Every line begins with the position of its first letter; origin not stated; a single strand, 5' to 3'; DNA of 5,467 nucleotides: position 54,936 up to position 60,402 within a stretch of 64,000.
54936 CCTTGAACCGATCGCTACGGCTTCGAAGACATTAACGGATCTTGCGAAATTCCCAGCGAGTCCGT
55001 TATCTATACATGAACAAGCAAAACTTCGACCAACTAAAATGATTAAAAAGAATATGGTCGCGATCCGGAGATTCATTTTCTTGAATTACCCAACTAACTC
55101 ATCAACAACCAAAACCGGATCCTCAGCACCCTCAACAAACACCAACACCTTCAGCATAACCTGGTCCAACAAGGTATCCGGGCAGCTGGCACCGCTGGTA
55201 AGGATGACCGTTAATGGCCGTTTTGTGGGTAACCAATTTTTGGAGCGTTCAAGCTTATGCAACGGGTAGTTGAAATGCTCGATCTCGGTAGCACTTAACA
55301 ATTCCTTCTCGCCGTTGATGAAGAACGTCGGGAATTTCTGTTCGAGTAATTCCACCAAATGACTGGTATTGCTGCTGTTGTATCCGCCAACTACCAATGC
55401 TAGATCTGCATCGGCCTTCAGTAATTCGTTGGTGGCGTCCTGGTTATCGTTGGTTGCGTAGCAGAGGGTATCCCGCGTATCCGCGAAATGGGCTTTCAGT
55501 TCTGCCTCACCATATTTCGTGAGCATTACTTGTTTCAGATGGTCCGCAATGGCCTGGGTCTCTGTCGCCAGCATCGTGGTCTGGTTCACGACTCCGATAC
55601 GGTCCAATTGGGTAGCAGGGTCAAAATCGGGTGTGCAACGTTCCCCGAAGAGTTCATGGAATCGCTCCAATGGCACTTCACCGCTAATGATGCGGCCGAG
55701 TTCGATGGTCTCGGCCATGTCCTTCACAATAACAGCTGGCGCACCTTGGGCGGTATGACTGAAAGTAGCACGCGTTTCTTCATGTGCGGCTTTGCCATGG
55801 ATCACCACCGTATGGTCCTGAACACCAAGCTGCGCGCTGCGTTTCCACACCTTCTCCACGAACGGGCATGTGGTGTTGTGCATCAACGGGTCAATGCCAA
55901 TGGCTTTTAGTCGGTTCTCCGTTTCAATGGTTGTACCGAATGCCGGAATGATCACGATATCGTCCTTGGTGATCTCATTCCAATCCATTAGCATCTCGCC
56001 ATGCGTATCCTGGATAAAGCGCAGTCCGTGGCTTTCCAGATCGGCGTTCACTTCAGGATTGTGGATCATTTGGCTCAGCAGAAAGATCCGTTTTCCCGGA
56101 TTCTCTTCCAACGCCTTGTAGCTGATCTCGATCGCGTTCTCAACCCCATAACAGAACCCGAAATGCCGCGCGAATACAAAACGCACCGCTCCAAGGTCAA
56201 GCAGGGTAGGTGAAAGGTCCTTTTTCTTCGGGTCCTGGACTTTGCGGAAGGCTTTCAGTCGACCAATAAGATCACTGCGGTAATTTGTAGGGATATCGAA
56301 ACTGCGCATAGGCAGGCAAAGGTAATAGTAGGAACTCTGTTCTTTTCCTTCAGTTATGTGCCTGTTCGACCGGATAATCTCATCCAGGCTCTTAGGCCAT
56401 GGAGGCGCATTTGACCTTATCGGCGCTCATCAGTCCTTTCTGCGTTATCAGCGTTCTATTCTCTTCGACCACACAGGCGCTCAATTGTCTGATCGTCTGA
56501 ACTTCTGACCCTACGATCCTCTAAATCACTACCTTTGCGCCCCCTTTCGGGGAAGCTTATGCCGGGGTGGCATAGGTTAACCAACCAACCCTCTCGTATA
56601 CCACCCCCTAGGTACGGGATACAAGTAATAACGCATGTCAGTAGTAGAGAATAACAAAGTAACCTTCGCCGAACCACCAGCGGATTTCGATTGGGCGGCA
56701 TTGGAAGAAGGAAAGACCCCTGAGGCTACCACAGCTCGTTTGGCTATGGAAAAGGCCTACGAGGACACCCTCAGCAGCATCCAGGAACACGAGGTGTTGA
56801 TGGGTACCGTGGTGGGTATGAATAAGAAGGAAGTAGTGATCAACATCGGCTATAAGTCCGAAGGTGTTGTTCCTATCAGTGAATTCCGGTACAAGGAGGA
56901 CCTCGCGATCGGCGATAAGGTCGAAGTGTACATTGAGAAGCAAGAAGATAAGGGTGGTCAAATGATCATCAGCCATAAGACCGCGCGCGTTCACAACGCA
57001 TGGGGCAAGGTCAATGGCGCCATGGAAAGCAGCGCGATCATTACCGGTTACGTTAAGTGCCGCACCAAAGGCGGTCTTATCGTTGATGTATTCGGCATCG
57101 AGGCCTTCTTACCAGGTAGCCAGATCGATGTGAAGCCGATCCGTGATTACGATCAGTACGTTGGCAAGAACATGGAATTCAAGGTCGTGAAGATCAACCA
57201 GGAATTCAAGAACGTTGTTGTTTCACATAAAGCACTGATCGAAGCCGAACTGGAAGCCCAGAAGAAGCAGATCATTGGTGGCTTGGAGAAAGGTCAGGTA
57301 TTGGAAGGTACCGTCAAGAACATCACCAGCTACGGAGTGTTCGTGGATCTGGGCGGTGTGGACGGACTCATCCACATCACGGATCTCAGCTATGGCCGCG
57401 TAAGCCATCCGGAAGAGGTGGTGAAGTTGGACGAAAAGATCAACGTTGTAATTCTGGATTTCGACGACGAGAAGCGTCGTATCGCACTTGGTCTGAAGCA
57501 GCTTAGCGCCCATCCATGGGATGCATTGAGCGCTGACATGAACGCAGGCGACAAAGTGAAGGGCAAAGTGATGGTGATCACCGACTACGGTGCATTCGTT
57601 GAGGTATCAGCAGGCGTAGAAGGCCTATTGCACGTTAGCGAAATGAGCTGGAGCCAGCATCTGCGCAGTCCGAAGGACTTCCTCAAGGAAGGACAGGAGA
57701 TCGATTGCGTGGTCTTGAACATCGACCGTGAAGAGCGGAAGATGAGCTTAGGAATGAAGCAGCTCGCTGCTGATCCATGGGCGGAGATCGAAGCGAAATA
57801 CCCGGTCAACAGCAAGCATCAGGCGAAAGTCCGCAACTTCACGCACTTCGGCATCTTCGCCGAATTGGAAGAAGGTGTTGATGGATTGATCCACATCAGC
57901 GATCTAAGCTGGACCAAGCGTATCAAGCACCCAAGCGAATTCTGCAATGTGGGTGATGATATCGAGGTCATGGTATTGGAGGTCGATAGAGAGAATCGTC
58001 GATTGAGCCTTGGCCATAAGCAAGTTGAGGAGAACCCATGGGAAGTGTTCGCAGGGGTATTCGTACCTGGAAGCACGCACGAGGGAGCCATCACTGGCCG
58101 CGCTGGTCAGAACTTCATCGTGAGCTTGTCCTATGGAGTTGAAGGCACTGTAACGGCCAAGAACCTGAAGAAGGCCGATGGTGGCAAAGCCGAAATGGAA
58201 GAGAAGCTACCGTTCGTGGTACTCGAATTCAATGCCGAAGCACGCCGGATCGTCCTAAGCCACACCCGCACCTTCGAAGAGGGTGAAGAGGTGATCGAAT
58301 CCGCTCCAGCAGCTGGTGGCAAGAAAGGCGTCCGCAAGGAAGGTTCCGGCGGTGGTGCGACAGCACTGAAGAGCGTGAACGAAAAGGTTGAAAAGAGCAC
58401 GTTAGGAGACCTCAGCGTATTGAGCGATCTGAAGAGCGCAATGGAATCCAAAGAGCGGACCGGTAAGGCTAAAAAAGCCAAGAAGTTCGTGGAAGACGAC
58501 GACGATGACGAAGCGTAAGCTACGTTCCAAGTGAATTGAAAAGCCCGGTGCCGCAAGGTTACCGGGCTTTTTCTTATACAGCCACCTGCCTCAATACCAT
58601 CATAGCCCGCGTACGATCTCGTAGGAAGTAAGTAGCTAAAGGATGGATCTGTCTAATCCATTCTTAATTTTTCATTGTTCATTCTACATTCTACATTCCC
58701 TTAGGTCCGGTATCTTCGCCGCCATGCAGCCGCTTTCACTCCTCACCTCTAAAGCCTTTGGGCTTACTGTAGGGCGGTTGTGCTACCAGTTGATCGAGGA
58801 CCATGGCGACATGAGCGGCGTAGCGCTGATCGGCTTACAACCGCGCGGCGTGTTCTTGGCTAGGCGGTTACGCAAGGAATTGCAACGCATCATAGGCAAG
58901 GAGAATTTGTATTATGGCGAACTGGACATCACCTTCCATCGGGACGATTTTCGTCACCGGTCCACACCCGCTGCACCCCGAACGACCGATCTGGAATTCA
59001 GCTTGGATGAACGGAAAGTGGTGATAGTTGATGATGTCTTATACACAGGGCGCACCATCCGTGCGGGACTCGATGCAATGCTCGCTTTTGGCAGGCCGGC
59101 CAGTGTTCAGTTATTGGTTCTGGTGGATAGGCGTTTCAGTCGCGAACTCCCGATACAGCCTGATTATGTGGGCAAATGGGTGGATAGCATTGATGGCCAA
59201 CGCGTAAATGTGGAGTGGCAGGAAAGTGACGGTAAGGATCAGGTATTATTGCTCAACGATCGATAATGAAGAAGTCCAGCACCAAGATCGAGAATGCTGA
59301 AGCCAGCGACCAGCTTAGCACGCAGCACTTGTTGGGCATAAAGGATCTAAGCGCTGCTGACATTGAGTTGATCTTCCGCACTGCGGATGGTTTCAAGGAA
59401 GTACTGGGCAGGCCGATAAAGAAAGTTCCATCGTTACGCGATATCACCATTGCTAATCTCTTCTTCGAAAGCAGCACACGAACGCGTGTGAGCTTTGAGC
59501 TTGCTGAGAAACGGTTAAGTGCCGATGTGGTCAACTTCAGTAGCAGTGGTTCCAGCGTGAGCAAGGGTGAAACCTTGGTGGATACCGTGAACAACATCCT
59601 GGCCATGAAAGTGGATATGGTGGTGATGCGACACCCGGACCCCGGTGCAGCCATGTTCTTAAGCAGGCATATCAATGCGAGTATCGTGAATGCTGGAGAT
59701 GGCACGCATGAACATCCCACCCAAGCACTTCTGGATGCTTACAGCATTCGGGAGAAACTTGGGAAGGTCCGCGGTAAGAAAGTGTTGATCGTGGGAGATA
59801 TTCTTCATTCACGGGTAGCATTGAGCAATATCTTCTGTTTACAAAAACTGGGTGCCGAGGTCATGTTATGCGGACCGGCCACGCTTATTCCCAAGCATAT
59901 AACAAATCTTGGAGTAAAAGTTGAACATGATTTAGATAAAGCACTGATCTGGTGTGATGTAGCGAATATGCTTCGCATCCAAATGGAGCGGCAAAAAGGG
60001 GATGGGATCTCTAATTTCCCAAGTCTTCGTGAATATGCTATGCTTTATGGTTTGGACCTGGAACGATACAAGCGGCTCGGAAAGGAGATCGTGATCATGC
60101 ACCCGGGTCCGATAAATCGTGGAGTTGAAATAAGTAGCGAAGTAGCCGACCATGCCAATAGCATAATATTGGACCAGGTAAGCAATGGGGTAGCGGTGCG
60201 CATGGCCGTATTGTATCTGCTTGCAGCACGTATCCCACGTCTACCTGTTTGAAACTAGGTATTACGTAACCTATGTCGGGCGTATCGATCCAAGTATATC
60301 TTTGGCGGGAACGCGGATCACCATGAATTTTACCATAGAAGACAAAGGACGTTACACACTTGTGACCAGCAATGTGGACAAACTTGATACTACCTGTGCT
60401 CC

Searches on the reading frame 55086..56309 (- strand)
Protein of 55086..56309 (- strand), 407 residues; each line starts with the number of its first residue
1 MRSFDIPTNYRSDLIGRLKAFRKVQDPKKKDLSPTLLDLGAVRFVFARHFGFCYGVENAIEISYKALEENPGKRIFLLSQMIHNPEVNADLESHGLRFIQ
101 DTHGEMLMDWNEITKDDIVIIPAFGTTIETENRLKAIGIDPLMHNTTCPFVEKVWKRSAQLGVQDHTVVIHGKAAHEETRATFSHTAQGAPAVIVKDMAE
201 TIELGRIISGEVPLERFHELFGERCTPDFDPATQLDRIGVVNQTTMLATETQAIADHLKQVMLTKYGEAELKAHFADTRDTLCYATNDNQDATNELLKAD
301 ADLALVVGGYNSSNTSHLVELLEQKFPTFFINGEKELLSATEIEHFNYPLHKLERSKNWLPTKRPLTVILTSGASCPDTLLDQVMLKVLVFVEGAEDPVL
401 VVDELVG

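Call 69: search_protein_families(library=pfam, proteins=[window:55086-56309:-], max_evalue=0.001)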
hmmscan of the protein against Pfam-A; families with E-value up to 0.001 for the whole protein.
window:55086-56309:- (407 aa): 1 family
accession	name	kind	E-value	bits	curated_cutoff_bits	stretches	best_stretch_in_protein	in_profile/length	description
PF02401.23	LYTB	-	3.6e-64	217.1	24.5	1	46-387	3-265/267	LytB protein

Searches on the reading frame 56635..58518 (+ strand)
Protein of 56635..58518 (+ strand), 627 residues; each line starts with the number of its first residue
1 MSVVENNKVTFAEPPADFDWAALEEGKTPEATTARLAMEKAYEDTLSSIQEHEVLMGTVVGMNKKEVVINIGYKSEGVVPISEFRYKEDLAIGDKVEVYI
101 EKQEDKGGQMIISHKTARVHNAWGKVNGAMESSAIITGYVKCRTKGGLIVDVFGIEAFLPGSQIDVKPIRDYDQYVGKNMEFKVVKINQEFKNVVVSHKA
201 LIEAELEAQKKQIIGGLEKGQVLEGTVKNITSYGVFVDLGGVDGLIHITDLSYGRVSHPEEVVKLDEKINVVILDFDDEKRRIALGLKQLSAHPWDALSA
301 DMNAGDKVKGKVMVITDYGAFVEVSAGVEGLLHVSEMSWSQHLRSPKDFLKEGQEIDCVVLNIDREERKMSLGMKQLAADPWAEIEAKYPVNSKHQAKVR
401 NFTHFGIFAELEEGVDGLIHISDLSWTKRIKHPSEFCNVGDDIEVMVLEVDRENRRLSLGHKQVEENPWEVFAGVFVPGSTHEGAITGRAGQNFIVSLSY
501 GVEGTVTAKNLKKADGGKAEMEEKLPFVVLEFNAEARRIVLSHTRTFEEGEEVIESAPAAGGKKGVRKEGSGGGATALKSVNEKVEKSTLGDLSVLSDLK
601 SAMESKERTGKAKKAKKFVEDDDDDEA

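Call 69: search_protein_families(library=pfam, proteins=[window:56635-58518:+], max_evalue=0.001)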
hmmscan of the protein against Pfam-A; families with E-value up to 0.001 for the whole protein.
window:56635-58518:+ (627 aa): 6 families
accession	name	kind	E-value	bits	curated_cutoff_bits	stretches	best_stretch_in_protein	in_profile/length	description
PF00575.29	S1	-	7.6e-78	257.4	22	5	218-288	3-74/74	S1 RNA binding domain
PF23459.1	S1_RRP5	-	3.5e-18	66.4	27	2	302-368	1-66/72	RRP5 S1 domain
PF21710.3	Spt6_S1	-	7.9e-10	39.3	27.5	0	311-372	23-84/91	Spt6, S1/OB domain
PF13509.12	S1_2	-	3.7e-06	27.4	21.8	0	305-338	2-35/61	S1 domain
PF17092.11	PCB_OB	-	0.00022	22.4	27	0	296-353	23-90/111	Penicillin-binding protein OB-like domain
PF02599.21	CsrA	-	0.00035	20.9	27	0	434-457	9-32/53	Global regulator protein family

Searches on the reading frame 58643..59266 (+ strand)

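Call 69: search_protein_families(library=pfam, proteins=[window:58643-59266:+], max_evalue=0.001)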
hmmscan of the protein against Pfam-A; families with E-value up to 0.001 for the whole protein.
window:58643-59266:+ (207 aa): 1 family
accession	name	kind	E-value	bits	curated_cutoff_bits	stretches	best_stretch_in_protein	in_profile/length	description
PF00156.33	Pribosyltran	-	1e-17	64.4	26.3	1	33-194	5-157/158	Phosphoribosyl transferase domain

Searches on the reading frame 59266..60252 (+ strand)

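Call 69: search_protein_families(library=pfam, proteins=[window:59266-60252:+], max_evalue=0.001)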
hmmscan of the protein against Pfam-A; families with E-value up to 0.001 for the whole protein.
window:59266-60252:+ (328 aa): 2 families
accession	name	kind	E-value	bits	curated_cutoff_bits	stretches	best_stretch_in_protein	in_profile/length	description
PF02729.26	OTCace_N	-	6.7e-42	143.5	29.9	1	20-163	1-148/148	Aspartate/ornithine carbamoyltransferase, carbamoyl-P binding domain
PF00185.30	OTCace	-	1.3e-21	77.7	29.4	1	170-319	2-157/157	Aspartate/ornithine carbamoyltransferase, Asp/Orn binding domain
